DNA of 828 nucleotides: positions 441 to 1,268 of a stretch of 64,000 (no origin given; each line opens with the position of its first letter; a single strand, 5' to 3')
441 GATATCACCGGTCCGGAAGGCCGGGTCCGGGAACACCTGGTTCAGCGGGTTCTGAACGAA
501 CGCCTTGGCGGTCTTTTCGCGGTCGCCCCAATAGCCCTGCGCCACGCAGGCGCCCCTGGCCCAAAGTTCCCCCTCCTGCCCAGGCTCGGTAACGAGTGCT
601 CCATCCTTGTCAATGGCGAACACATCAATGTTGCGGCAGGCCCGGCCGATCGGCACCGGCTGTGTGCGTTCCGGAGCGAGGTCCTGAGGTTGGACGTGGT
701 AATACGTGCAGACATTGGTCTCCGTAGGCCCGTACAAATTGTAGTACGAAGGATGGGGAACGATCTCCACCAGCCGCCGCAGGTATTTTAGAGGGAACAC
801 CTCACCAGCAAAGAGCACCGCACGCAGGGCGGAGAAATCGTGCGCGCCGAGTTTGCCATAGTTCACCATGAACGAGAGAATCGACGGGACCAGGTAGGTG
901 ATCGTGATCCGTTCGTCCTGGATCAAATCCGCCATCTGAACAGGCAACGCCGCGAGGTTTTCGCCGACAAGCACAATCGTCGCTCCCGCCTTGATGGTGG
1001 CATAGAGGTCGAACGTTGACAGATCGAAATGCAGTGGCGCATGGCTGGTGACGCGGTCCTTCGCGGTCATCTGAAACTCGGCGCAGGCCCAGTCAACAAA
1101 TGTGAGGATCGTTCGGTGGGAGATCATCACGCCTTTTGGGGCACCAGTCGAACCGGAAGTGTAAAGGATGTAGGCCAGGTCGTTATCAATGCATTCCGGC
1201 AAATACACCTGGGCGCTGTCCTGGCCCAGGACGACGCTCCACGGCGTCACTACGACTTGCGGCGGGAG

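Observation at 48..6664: Adenylation enzyme + ACAD + dedicated EtfAB + membrane Fe-S ETF-oxidase module at the distal end of an exopolysaccharide operon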

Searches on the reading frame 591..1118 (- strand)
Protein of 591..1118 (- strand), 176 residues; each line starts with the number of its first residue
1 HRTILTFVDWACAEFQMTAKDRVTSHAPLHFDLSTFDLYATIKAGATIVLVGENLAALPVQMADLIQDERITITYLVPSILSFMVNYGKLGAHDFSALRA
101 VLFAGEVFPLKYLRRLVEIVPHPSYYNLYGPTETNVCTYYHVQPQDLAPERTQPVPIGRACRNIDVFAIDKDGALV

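Call 19: search_solved_structures(query=window:591-1118:-, max_evalue=1e-10, show_alignments=5)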
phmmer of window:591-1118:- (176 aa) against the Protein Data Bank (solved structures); distinct sequences matched with E-value up to 1e-10: 32.
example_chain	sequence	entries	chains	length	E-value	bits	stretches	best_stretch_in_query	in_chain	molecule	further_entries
6o6e_B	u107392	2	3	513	2.9e-40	141.3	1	1-174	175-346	L-proline--[L-prolyl-carrier protein] ligase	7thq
7thn_B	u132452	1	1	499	4.2e-27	98.4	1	3-165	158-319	L-proline--[L-prolyl-carrier protein] ligase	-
8xjz_C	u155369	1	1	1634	6.1e-24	88.1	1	1-173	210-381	Peptide synthetase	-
6ea3_B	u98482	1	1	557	3.2e-19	72.8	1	1-171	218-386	adenylation domain of Fuscachelin synthetase component H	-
3e7w_A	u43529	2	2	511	5.8e-18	68.7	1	4-173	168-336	D-alanine--poly(phosphoribitol) ligase subunit 1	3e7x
3dhv_A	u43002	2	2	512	6.8e-17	65.2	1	3-173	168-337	D-alanine-poly(phosphoribitol) ligase | D-alanine--poly(phosphoribitol) ligase subunit 1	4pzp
3fcc_A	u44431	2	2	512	6.8e-17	65.2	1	3-173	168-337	D-alanine--poly(phosphoribitol) ligase subunit 1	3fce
6mfy_A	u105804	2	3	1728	7.7e-17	65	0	14-175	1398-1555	Linear gramicidin synthase subunit A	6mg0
6mfz_A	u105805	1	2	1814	8.8e-17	64.8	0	14-175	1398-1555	Linear gramicidin synthase subunit A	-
9be3_A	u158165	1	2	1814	8.8e-17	64.8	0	14-175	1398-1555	Linear gramicidin synthase subunit A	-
9be4_A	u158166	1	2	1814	8.8e-17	64.8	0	14-175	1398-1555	Linear gramicidin synthase subunit A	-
9meh_A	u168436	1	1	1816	8.9e-17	64.8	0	14-175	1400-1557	Linear gramicidin synthase subunit A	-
8yyr_A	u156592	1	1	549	1.5e-15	60.8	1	1-173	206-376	Putative ATP-dependent b-aminoacyl-ACP synthetase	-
7dq5_A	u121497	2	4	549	1.5e-15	60.8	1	1-173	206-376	Putative ATP-dependent b-aminoacyl-ACP synthetase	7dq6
7vhv_D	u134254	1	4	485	4.5e-15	59.3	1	3-160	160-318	D-alanine--D-alanyl carrier protein ligase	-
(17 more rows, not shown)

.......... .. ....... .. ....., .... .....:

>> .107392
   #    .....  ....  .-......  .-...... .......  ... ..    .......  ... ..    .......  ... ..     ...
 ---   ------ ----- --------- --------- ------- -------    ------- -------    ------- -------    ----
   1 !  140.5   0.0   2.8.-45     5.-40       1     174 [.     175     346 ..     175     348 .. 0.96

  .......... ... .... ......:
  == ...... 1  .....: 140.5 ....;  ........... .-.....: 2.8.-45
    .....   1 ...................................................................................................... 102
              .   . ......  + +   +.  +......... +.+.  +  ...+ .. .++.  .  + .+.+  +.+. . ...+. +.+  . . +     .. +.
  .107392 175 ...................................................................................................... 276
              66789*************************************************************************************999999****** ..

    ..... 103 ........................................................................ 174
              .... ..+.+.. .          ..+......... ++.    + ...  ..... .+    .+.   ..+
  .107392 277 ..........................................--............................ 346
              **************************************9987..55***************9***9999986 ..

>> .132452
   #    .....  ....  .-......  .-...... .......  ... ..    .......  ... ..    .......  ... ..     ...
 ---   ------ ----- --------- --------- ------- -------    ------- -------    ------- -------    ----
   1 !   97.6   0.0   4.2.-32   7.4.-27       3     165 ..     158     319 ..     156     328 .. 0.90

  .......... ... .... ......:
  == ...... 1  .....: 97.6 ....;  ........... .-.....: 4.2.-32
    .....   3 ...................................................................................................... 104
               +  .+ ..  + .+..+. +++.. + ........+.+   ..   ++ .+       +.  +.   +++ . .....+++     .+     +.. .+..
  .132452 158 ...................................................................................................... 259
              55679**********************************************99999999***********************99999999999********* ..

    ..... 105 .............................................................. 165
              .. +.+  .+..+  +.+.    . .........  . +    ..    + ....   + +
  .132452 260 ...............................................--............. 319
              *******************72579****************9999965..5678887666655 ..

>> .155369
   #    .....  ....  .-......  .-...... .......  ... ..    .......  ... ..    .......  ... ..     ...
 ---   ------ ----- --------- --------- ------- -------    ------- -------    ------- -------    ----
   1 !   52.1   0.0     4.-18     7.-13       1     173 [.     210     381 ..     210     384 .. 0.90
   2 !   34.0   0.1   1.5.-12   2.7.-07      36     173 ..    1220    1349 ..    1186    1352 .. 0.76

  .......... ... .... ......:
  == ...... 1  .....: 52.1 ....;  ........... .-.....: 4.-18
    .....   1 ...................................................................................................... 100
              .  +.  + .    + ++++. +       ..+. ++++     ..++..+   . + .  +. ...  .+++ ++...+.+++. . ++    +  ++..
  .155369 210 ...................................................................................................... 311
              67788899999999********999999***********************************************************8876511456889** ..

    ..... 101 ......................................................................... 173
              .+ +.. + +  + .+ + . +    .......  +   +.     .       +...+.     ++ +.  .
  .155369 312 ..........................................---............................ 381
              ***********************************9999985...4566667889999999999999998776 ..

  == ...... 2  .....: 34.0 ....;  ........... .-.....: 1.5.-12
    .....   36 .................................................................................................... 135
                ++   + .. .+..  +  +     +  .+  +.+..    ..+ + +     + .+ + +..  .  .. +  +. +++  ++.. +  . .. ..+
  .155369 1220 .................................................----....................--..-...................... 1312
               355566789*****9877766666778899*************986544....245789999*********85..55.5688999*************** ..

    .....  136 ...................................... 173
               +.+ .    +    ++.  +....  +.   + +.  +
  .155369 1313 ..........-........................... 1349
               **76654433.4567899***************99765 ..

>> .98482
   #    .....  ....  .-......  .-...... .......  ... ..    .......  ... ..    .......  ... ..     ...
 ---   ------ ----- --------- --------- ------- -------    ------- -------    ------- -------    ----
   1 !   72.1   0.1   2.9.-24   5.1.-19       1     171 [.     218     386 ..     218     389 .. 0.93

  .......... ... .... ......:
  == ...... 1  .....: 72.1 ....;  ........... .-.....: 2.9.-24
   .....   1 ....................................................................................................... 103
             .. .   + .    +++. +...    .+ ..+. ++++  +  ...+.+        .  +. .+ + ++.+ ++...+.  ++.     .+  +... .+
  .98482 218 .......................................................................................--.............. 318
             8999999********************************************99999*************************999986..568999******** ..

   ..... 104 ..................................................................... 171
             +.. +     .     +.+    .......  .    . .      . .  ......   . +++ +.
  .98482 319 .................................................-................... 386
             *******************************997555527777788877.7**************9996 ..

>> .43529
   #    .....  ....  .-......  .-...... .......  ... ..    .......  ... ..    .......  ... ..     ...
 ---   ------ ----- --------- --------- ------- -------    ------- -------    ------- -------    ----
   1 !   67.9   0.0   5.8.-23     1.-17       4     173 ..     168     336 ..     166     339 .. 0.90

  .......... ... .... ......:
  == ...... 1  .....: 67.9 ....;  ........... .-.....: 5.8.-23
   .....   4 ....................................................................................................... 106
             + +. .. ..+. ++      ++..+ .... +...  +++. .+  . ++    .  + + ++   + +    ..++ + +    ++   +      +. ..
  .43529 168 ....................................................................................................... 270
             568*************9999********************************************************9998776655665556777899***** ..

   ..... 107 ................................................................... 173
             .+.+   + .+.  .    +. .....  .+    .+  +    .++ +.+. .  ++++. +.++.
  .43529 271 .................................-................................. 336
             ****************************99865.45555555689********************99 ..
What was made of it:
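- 48..1790 (-): Stand-alone proline-type adenylation enzyme (PltF/PigI-like). An alternative start is the ATG at 1709. The specificity code read from the alignment is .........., against PltF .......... and PigI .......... (call 19).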
